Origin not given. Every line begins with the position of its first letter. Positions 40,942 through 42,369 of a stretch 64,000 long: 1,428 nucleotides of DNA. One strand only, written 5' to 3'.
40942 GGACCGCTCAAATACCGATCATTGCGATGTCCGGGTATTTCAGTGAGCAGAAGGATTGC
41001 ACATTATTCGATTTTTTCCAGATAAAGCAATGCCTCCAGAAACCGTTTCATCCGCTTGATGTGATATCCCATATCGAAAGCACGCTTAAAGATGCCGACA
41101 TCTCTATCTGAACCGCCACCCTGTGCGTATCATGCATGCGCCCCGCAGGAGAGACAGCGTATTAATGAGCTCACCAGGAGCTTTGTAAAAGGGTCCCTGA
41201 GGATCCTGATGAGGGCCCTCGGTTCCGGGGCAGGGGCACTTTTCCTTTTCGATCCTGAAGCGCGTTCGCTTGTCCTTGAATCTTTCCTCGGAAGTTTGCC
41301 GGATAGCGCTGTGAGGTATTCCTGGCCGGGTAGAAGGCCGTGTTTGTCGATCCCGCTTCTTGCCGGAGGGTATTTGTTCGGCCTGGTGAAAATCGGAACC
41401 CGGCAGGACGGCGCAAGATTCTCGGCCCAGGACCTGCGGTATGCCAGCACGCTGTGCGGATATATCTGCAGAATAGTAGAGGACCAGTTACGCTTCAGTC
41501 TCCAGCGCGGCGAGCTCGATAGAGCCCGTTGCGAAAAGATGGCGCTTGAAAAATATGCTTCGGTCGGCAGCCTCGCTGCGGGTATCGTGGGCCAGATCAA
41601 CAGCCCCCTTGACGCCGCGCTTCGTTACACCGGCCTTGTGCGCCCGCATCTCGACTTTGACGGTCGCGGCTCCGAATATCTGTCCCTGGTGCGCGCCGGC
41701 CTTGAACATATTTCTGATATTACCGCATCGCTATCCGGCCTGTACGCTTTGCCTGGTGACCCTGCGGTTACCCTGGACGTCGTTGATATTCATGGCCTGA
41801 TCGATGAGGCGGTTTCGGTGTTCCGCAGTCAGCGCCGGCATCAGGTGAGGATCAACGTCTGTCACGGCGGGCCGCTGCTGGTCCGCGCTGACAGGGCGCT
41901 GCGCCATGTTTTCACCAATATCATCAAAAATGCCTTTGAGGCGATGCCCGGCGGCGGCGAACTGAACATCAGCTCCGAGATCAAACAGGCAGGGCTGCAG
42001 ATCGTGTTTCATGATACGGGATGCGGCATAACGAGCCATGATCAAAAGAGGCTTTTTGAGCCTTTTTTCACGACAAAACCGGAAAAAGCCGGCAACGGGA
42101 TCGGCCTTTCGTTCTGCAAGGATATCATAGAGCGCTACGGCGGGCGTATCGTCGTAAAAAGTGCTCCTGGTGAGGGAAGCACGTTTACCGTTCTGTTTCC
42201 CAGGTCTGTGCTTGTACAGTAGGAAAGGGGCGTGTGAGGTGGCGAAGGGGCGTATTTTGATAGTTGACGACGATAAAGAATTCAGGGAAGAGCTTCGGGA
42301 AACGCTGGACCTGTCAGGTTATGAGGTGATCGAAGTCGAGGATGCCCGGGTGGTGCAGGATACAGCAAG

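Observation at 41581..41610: Histidine-kinase-like protein with Gly in place of the phospho-accepting His but an intact ATP-binding domain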

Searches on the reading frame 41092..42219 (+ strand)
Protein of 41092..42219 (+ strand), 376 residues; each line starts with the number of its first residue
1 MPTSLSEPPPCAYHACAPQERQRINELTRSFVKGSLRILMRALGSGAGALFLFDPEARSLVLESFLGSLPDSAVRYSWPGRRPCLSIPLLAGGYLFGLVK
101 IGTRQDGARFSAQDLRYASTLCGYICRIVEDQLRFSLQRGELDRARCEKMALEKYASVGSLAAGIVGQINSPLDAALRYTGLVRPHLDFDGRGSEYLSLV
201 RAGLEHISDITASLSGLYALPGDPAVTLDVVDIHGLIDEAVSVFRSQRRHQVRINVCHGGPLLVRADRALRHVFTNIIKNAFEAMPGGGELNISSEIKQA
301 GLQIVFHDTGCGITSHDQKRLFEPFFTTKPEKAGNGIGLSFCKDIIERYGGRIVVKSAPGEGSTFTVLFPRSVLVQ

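Call 3: search_protein_families(library=pfam, proteins=[window:41092-42219:+], max_evalue=1)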
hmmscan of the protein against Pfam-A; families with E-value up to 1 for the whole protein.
window:41092-42219:+ (376 aa): 7 families
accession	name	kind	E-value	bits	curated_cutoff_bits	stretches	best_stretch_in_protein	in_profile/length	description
PF02518.31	HATPase_c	-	6.9e-25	88.1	26.4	1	268-371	4-109/111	Histidine kinase-, DNA gyrase B-, and HSP90-like ATPase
PF14501.12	HATPase_c_5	-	1.6e-05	25.2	22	1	269-357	5-90/102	GHKL domain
PF13185.12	GAF_2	-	7.7e-05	23.4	28.6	1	68-125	74-131/136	GAF domain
PF13492.12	GAF_3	-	0.00025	21.9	27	1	82-125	81-123/129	GAF domain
PF01590.32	GAF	-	0.024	15.6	22.4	1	79-122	85-126/133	GAF domain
PF19984.4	DUF6420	-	0.089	13.1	25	1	267-319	27-78/158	Family of unknown function (DUF6420)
PF13589.12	HATPase_c_3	-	0.16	12.4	25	1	273-331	6-62/137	Histidine kinase-, DNA gyrase B-, and HSP90-like ATPase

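Call 4: search_protein_families(library=ncbifam, proteins=[window:41092-42219:+], max_evalue=1)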
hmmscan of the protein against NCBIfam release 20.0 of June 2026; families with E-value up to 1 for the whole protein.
window:41092-42219:+ (376 aa): 83 families (the best 25 are shown)
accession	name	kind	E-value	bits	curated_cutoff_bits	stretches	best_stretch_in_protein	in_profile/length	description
NF008468.0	PRK11360.1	equivalog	2.1e-38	132.1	646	1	144-371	382-608/616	two-component system sensor histidine kinase AtoS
NF052574.1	HisKinEspCMyxo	equivalog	3.4e-31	108.2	1200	1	147-371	406-637/785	serine histidine kinase EspC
NF038348.1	T2SS_HK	subfamily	4.2e-28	98.1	450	2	229-370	430-572/574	histidine kinase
NF007688.0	PRK10364.1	equivalog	1.9e-27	96.1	479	1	152-372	234-452/460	two-component system sensor histidine kinase ZraS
NF052573.1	HisKinEspAMyxo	equivalog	4.5e-27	94.4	1400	1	152-368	378-608/755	serine histidine kinase EspA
NF010411.0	PRK13837.1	equivalog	5.9e-27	94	647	1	154-372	446-676/828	two-component system VirA-like sensor kinase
NF053867.1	SprKinKinDBac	equivalog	6.1e-25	87.6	775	1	142-371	273-497/500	sporulation kinase KinD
TIGR02916.1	PEP_his_kin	equivalog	1e-24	87.1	300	1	230-370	542-679/679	XrtA/PEP-CTERM system histidine kinase PrsK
NF046044.1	PnpS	equivalog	6.3e-24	84.7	400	1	227-370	241-390/390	two-component system histidine kinase PnpS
TIGR02966.1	phoR_proteo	equivalog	5.7e-22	78.2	334.2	1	229-369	187-333/333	phosphate regulon sensor histidine kinase PhoR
NF046020.1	HisKinCckABruc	equivalog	1.4e-19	69.5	1000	1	223-373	542-709/868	cell cycle histidine kinase CckA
NF006800.0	PRK09303.1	equivalog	2.2e-19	69.7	342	1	245-370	248-376/383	histidine kinase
NF041880.1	EPS_EpsF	equivalog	3.8e-19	68.6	900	1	223-370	342-492/492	response regulator EpsF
TIGR02956.1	TMAO_torS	equivalog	4.1e-19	68.2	676.5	1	230-367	536-678/967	TMAO reductase system sensor histidine kinase/response regulator TorS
NF033092.0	HK_WalK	equivalog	6.1e-19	68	725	1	226-370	442-593/594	cell wall metabolism sensor histidine kinase WalK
TIGR02938.1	nifL_nitrog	equivalog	2.3e-15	56.1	242.45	1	261-369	379-492/494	nitrogen fixation negative regulator NifL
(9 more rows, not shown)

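Call 5: search_solved_structures(query=window:41092-42219:+, max_evalue=0.001, show_alignments=4)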
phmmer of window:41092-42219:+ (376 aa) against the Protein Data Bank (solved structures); distinct sequences matched with E-value up to 0.001: 59.
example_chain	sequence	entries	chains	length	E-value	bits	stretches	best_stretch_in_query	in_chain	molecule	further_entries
9jfj_A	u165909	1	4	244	6.5e-23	84.7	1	149-372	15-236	Sensor histidine kinase ZraS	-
3d36_A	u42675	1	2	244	8e-19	71.2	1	152-371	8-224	Sporulation kinase B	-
7z8n_A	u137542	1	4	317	4.1e-18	68.9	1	135-367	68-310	Histidine kinase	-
3a0r_A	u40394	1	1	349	4.5e-17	65.5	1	100-358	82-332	Sensor protein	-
4q20_A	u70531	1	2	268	2.3e-16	63.2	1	164-371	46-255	Sensor protein DivL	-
9p6i_A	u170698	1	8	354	7.1e-16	61.5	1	128-370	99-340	histidine kinase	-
6rh7_A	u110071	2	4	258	8e-15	58.1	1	162-371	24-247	Sensor histidine kinase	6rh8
6azr_A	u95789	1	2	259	1.3e-14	57.3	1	163-371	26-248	Sensor histidine kinase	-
2c2a_A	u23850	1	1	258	1.4e-14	57.3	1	163-371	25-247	SENSOR HISTIDINE KINASE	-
3dge_A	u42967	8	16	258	1.4e-14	57.3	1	163-371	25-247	Sensor protein | Histidine kinase | Sensor histidine kinase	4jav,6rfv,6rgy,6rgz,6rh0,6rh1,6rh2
5uht_A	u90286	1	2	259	1.4e-14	57.3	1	163-371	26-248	Sensor histidine kinase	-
8a7f_A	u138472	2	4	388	1.4e-14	57.3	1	126-370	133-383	Putative Sensory box protein,Sensor protein FixL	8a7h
8a3u_A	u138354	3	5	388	1.4e-14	57.2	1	125-370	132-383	Putative Sensory box protein,Sensor protein FixL | Putative Sensory box protein,Putative Sensory box protein,Sensor protein FixL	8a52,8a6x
4gcz_A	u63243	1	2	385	2.6e-14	56.4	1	136-370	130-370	Blue-light photoreceptor, Sensor protein fixL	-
4jas_A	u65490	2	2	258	3.1e-14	56.1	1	164-371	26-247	Histidine kinase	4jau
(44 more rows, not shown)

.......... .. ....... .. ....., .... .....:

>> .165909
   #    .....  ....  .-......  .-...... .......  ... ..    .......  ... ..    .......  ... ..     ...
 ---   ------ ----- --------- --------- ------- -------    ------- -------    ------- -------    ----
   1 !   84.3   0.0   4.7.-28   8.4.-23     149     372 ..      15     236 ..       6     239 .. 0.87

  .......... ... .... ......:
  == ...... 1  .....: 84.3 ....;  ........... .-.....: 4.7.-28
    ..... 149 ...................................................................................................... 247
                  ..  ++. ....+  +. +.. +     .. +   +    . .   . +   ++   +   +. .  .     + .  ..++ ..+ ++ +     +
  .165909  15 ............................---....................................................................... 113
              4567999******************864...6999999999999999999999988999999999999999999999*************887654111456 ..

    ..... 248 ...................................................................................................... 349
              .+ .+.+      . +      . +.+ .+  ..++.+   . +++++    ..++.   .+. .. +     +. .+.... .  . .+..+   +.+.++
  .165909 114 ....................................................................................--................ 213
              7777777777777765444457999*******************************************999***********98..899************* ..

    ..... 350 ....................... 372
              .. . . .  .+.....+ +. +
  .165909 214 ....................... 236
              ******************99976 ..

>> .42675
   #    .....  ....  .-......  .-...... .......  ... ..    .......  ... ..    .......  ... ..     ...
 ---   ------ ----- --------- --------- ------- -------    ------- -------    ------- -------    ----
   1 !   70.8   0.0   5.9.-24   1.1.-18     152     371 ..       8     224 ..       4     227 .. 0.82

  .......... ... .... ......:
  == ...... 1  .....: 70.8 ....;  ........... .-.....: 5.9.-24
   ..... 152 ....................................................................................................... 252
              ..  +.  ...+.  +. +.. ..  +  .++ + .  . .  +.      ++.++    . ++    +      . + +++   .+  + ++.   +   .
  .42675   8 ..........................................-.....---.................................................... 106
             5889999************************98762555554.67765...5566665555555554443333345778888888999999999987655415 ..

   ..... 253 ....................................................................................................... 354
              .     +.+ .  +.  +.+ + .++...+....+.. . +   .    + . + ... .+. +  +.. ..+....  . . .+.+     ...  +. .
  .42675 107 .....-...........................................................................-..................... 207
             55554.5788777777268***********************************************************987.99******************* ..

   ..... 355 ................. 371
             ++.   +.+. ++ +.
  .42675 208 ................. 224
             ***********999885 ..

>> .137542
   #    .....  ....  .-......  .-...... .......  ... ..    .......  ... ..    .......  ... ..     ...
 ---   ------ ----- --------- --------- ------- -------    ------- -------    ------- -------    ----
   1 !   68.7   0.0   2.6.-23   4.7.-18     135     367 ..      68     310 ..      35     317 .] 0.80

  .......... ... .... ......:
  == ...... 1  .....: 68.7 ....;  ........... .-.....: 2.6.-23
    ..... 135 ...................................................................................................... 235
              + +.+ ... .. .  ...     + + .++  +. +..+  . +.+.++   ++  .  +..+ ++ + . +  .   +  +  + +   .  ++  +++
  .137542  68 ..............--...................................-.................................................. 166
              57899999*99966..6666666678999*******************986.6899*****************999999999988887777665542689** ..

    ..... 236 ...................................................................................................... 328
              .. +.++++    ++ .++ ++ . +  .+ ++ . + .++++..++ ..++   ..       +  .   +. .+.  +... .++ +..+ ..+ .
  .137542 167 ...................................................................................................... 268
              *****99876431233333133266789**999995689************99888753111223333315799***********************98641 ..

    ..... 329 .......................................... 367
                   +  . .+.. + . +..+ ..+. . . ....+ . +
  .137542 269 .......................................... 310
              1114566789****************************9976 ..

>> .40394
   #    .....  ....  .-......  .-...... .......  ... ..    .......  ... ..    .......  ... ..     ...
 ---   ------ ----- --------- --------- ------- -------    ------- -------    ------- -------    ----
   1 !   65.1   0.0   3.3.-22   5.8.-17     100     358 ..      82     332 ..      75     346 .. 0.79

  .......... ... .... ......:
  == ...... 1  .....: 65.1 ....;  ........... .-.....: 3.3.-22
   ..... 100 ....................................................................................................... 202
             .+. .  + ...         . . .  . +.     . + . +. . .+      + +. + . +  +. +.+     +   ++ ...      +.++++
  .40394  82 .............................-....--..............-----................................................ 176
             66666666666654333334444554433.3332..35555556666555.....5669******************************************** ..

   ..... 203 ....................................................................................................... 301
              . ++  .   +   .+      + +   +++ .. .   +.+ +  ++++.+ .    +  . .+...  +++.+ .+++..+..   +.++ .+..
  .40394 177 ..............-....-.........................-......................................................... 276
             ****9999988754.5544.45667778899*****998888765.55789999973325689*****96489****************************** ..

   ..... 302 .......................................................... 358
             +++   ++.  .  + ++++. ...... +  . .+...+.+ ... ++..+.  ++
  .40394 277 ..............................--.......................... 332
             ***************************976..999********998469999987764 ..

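Call 6: find_homologous_proteins(query=window:41092-42219:+, max_evalue=0.001)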
Query window:41092-42219:+ (376 aa): 2330 proteins with E <= 0.001 among 8000 candidates; the best 120 are listed.
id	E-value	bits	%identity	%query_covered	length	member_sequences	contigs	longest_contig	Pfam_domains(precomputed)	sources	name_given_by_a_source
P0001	3.8e-190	650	100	78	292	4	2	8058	PF02518.32,PF14501.13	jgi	-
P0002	1.3e-152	526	83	78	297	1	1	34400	PF02518.32,PF14501.13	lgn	-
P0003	9.6e-143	494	66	93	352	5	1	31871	PF02518.32,PF14501.13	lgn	-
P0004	1.4e-125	437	56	99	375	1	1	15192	PF13185.13,PF02518.32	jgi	jgi:signal transduction histidine kinase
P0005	3.2e-119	417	55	93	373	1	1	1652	PF02518.32,PF14501.13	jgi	jgi:signal transduction histidine kinase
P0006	8.3e-115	402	52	98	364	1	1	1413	PF01590.33,PF02518.32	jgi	jgi:two-component system NtrC family sensor kinase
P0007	3.1e-113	397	54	94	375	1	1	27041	PF02518.32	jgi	jgi:two-component system, NtrC family, sensor kinase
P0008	4.0e-111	390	56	94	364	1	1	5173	PF02518.32,PF13492.13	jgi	jgi:signal transduction histidine kinase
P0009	1.3e-106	375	51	95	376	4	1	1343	PF02518.32,PF14501.13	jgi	jgi:signal transduction histidine kinase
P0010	2.2e-94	335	55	78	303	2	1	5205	PF02518.32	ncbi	ncbi:MAG: ATP-binding protein, partial [Candidatus Omnitrophota bacterium]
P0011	3.1e-91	324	52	88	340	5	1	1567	PF02518.32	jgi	-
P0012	7.5e-71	257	38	93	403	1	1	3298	PF13185.13,PF01590.33,PF02518.32,PF13492.13,PF00512.32,PF14501.13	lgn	-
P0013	1.0e-67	247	37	93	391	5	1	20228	PF13185.13,PF01590.33,PF02518.32,PF13492.13,PF00512.32,PF14501.13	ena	-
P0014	3.5e-66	242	38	91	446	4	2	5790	PF13185.13,PF01590.33,PF02518.32,PF13492.13,PF00512.32,PF14501.13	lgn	-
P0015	2.0e-64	236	36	95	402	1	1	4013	PF13185.13,PF01590.33,PF02518.32,PF13492.13,PF00512.32,PF14501.13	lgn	-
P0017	9.0e-62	227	36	90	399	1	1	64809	PF13185.13,PF01590.33,PF02518.32,PF13492.13,PF00512.32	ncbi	ncbi:MAG: ATP-binding protein [Candidatus Omnitrophota bacterium]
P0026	3.2e-52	196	31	93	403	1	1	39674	PF13185.13,PF01590.33,PF02518.32,PF13492.13,PF00512.32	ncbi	-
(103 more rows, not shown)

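Call 9: find_encoding_contigs(protein=P0003, flank=8000, max_places=3)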
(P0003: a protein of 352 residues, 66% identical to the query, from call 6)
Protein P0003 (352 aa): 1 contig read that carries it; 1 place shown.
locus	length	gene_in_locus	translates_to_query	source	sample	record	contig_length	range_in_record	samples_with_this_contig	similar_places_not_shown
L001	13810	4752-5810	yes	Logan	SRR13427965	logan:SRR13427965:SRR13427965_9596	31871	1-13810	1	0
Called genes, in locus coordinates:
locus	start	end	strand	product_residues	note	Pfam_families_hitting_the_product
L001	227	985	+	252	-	PF00072:Response_reg, PF00165:HTH_AraC, PF12833:HTH_18, PF00165:HTH_AraC (weak)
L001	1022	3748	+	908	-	PF00989:PAS, PF00989:PAS, PF08447:PAS_3, PF00989:PAS, PF08448:PAS_4, PF13426:PAS_9, PF00512:HisKA, PF02518:HATPase_c, +4 more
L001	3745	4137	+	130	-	PF00072:Response_reg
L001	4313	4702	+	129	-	PF00072:Response_reg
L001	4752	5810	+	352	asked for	PF02518:HATPase_c, PF14501:HATPase_c_5 (weak)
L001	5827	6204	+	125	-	PF00072:Response_reg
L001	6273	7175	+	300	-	PF00072:Response_reg, PF00990:GGDEF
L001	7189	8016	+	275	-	PF12146:Hydrolase_4, PF00561:Abhydrolase_1, PF12697:Abhydrolase_6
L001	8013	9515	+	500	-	PF00370:FGGY_N, PF02782:FGGY_C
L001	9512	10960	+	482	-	PF00070:Pyr_redox (faint), PF01266:DAO, PF01494:FAD_binding_3 (faint), PF07992:Pyr_redox_2 (faint), PF04324:Fer2_BFD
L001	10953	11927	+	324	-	PF00070:Pyr_redox (faint), PF00890:FAD_binding_2 (weak), PF01494:FAD_binding_3 (faint), PF03486:HI0933_like (faint), PF07992:Pyr_redox_2, PF12831:FAD_oxidored, PF13450:NAD_binding_8 (weak), PF13738:Pyr_redox_3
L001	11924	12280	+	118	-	PF07892:DUF1667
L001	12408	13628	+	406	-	PF07690:MFS_1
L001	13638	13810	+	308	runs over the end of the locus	PF00291:PALP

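Call 10: find_encoding_contigs(protein=P0004, flank=8000, max_places=3)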
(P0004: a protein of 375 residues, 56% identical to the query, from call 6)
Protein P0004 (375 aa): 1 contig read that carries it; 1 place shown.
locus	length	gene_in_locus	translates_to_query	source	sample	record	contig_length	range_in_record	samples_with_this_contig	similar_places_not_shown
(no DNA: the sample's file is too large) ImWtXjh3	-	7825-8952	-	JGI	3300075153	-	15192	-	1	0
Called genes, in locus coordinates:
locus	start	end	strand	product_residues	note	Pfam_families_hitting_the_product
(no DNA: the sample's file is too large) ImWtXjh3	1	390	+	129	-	?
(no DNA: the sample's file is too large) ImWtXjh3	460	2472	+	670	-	PF00343:Phosphorylase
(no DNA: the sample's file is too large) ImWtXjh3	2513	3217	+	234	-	PF01476:LysM, PF01510:Amidase_2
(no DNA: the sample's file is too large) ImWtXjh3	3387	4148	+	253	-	PF00072:Response_reg, PF00165:HTH_AraC (weak), PF12833:HTH_18, PF00165:HTH_AraC (weak)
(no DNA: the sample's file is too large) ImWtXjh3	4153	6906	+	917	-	PF00989:PAS, PF08448:PAS_4, PF13426:PAS_9 (weak), PF08447:PAS_3, PF08448:PAS_4, PF13426:PAS_9, PF00512:HisKA, PF02518:HATPase_c, +2 more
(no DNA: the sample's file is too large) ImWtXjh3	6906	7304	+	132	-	PF00072:Response_reg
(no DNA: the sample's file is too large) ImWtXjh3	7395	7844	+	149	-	PF00072:Response_reg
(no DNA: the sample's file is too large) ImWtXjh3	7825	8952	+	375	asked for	PF13185:GAF_2 (weak), PF02518:HATPase_c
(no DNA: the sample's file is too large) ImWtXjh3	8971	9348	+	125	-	PF00072:Response_reg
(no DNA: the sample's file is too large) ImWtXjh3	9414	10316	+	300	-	PF00072:Response_reg, PF00990:GGDEF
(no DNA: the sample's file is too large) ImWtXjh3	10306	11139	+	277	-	PF12146:Hydrolase_4, PF00561:Abhydrolase_1, PF12697:Abhydrolase_6, PF00326:Peptidase_S9 (faint)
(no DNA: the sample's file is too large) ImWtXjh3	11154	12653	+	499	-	PF00370:FGGY_N, PF02782:FGGY_C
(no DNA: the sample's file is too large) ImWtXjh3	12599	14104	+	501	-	PF01266:DAO, PF07992:Pyr_redox_2 (faint), PF04324:Fer2_BFD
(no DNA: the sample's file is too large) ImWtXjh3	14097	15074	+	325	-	PF00070:Pyr_redox (faint), PF00890:FAD_binding_2 (weak), PF01266:DAO (faint), PF01494:FAD_binding_3 (faint), PF07992:Pyr_redox_2, PF12831:FAD_oxidored, PF13450:NAD_binding_8 (weak), PF13738:Pyr_redox_3, +1 more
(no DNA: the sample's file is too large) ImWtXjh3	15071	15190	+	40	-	?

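Call 11: find_encoding_contigs(protein=P0007, flank=8000, max_places=3)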
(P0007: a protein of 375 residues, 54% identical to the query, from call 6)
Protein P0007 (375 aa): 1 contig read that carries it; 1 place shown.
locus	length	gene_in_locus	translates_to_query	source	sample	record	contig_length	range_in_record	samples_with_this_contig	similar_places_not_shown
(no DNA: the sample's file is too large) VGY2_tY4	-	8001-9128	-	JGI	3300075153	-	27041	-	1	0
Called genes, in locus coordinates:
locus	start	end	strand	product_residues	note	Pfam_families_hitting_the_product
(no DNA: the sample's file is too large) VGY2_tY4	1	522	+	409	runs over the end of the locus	PF00483:NTP_transferase, PF07959:Fucose_pyrophosphorylase (faint), PF24894:Hexapep_GlmU, PF25247:LbH_GLGC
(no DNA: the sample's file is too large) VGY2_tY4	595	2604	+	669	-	PF00343:Phosphorylase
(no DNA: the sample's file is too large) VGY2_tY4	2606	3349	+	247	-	PF01476:LysM, PF01510:Amidase_2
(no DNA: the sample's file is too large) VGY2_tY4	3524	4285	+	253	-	PF00072:Response_reg, PF00165:HTH_AraC (weak), PF12833:HTH_18, PF00165:HTH_AraC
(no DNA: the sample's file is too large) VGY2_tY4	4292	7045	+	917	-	PF13426:PAS_9, PF00989:PAS, PF08448:PAS_4, PF13426:PAS_9, PF08447:PAS_3, PF00989:PAS, PF08448:PAS_4, PF13426:PAS_9, +5 more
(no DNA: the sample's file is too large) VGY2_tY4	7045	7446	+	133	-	PF00072:Response_reg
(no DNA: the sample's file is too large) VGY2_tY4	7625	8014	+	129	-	PF00072:Response_reg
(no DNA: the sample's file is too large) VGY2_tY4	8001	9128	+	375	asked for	PF02518:HATPase_c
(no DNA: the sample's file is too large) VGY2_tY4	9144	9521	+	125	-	PF00072:Response_reg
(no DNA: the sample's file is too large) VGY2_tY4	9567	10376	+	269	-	PF12146:Hydrolase_4, PF00561:Abhydrolase_1, PF12697:Abhydrolase_6, PF00326:Peptidase_S9 (faint)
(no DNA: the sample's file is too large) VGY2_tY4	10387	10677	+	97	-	?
